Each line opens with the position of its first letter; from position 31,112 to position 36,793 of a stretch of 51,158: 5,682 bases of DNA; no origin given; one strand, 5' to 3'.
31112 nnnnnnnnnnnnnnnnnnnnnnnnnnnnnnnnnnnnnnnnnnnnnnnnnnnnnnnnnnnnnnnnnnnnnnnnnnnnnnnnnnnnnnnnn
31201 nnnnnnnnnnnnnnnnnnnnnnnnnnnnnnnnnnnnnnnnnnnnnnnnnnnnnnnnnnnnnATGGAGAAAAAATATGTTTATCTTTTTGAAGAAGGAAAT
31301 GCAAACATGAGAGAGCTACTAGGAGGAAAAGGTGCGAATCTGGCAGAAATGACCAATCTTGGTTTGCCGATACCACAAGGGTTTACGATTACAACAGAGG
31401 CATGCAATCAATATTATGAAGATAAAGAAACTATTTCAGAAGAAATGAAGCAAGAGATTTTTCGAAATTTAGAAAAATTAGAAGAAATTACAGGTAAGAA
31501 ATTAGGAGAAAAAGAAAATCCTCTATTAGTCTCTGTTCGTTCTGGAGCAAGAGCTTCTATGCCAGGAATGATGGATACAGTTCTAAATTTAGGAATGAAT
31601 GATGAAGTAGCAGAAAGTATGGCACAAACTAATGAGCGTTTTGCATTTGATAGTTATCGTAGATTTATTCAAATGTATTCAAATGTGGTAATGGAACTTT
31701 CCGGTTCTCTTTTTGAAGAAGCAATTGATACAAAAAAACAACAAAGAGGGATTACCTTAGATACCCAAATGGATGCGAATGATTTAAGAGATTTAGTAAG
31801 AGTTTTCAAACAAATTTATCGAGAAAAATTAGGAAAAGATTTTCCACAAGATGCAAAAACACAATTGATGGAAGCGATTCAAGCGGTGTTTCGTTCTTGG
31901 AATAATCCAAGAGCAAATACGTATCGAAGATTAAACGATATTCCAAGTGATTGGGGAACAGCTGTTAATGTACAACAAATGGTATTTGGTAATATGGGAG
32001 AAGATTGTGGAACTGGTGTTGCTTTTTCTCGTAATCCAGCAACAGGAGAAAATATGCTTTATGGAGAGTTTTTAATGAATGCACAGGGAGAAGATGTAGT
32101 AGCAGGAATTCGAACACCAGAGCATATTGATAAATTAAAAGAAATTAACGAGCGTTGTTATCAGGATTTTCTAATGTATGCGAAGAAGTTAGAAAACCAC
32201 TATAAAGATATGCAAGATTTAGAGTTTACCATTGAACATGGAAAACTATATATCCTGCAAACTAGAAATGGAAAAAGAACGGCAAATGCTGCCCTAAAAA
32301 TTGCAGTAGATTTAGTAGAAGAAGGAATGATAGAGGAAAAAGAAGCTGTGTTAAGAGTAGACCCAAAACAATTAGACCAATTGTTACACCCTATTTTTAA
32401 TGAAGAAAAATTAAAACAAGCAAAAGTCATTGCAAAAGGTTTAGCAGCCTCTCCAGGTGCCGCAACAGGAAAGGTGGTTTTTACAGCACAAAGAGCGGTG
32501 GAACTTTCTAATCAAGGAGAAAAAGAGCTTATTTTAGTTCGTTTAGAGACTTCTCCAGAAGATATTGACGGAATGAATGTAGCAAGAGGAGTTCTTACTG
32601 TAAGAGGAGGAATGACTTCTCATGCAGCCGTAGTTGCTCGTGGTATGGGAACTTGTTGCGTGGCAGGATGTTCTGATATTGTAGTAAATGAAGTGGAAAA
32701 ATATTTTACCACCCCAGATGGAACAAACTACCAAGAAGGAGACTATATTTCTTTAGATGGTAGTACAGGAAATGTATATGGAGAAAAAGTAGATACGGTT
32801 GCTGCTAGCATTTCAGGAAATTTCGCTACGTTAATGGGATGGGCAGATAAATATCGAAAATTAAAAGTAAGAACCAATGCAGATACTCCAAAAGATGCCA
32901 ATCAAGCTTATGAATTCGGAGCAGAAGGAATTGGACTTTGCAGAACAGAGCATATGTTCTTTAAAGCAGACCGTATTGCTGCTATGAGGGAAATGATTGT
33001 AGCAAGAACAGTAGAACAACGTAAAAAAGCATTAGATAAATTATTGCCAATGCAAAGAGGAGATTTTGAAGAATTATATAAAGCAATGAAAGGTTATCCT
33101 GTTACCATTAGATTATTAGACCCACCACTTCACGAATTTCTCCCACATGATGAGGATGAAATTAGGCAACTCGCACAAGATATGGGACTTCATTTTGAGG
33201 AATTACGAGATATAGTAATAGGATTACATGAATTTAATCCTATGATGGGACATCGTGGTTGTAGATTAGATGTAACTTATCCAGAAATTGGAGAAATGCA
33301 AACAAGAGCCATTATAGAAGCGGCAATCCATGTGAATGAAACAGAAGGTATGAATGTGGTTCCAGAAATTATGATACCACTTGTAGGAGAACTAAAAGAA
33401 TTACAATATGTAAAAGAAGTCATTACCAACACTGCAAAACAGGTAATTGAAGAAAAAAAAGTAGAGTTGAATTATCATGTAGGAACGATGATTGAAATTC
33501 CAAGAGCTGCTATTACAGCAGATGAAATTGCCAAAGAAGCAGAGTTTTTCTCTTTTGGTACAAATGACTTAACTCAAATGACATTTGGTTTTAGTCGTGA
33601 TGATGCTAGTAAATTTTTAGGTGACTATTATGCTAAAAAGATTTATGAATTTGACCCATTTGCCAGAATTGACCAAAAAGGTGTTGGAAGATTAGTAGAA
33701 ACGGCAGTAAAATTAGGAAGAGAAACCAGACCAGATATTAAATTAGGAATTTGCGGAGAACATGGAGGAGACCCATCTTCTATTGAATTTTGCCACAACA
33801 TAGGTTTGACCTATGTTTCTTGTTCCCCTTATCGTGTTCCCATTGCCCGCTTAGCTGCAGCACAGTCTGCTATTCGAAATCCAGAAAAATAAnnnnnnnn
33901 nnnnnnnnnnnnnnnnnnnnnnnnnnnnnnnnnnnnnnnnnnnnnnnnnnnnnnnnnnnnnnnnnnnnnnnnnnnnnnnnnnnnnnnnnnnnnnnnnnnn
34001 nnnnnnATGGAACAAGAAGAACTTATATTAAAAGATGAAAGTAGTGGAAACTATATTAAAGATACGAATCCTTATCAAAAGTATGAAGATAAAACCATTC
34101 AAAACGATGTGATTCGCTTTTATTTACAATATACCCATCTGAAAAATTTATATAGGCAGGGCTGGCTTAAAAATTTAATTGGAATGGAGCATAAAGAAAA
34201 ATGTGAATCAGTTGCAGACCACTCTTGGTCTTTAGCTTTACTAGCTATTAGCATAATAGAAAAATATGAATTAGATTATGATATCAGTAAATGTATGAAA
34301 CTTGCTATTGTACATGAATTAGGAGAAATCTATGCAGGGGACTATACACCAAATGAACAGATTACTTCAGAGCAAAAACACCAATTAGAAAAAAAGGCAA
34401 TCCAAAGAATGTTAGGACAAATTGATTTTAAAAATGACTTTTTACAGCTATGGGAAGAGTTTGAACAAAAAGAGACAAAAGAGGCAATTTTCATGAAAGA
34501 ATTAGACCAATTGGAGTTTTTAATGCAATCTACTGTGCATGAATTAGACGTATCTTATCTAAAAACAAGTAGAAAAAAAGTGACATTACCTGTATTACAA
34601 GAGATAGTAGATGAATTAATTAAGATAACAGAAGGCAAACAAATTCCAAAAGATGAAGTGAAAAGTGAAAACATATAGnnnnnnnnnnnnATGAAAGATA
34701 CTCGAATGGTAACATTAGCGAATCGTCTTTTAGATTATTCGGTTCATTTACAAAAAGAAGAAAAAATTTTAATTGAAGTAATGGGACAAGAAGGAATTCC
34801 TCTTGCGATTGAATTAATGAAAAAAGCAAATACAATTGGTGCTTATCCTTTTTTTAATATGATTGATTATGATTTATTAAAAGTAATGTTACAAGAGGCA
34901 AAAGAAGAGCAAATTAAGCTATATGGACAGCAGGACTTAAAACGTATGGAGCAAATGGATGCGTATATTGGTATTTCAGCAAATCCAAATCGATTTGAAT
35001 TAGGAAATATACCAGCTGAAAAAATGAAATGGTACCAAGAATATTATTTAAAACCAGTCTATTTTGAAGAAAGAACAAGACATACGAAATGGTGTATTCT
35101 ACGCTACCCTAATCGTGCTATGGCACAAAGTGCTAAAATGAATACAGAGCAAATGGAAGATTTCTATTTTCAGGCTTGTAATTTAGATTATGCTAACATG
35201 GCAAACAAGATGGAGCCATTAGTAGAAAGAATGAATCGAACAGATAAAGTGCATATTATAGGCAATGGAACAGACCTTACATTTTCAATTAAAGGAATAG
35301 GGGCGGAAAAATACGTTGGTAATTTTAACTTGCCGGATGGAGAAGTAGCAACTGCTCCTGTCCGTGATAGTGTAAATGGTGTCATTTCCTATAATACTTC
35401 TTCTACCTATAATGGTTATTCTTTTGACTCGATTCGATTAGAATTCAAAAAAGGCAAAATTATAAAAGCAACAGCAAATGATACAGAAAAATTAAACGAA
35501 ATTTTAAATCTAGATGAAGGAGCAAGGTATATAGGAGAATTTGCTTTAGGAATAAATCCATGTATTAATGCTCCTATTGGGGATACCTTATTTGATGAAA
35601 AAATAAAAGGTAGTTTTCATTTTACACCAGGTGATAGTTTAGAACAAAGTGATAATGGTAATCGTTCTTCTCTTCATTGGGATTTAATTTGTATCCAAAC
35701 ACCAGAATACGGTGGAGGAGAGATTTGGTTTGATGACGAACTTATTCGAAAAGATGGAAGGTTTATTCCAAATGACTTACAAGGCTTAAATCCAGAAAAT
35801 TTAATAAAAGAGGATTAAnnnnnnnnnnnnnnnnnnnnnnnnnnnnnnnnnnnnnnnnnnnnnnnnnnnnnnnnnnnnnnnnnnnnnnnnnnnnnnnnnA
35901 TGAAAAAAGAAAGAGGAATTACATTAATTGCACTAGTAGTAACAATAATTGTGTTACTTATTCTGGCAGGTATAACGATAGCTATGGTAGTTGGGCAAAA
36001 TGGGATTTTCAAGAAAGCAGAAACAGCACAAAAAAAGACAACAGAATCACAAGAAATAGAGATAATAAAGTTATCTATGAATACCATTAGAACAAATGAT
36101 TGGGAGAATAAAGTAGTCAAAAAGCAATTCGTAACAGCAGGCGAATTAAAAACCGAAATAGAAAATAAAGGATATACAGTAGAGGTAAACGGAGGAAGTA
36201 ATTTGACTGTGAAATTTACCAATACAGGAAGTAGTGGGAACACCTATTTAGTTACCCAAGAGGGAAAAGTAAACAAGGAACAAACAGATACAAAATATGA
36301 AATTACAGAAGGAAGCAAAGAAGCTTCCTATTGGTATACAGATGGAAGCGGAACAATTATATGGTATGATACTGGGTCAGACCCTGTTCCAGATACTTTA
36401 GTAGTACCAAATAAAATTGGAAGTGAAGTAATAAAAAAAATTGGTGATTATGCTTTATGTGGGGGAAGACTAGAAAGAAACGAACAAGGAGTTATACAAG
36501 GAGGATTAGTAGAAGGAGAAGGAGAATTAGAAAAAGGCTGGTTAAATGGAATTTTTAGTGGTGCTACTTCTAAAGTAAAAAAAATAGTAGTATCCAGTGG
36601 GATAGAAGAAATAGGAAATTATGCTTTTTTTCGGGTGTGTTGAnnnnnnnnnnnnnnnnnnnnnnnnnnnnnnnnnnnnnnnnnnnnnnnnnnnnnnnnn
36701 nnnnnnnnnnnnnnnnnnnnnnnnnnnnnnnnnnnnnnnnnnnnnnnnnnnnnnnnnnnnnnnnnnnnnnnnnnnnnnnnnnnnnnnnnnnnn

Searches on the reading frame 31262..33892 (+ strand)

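Call 49: search_protein_families(library=pfam, proteins=[window:31262-33892:+], max_evalue=0.001)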
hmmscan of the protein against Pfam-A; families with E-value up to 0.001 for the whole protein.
window:31262-33892:+ (876 aa): 3 families
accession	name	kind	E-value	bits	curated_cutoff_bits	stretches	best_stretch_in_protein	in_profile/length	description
PF02896.24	PEP-utilizers_C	-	2.9e-82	276.6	22.8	1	519-869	5-291/293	PEP-utilising enzyme, PEP-binding domain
PF01326.24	PPDK_N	-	3.1e-59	201.3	27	2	18-293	2-224/328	Pyruvate phosphate dikinase, AMP/ATP-binding domain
PF00391.29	PEP-utilizers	-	9.6e-23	80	23.1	1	420-503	2-72/72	PEP-utilising enzyme, mobile domain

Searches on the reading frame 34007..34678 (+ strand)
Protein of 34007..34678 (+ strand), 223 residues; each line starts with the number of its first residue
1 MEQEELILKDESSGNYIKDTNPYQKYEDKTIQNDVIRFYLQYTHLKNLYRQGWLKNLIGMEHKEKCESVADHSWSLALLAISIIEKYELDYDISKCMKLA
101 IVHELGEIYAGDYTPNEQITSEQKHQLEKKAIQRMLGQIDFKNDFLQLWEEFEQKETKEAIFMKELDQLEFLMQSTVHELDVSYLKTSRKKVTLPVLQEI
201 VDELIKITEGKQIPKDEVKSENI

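Call 49: search_protein_families(library=pfam, proteins=[window:34007-34678:+], max_evalue=0.001)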
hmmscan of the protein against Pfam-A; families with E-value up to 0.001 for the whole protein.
window:34007-34678:+ (223 aa): 3 families
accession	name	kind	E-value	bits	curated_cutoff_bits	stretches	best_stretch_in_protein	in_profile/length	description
PF13023.12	HD_3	-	5.8e-33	114.6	22.5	1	44-179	3-135/165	HD domain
PF12917.13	YfbR-like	-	2.1e-09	37.8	25.9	1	59-176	16-142/182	5'-deoxynucleotidase YfbR-like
PF01966.28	HD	-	1.1e-05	26.1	22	1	69-170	1-114/116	HD domain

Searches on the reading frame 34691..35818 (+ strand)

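Call 49: search_protein_families(library=pfam, proteins=[window:34691-35818:+], max_evalue=0.001)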
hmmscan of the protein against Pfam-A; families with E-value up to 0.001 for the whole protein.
window:34691-35818:+ (375 aa): 1 family
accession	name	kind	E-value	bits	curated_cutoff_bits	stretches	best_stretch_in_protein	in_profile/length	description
PF02073.20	Peptidase_M29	-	3.2e-48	165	27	1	4-335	3-383/406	Thermophilic metalloprotease (M29)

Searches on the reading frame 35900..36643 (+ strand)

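Call 49: search_protein_families(library=pfam, proteins=[window:35900-36643:+], max_evalue=0.001)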
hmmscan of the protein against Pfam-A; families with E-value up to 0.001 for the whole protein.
window:35900-36643:+ (247 aa): 1 family
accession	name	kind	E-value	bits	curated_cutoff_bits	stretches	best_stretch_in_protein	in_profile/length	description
PF05506.17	PLipase_C_C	-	0.00066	21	24.4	0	92-157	7-64/80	Bacterial phospholipase C, C-terminal domain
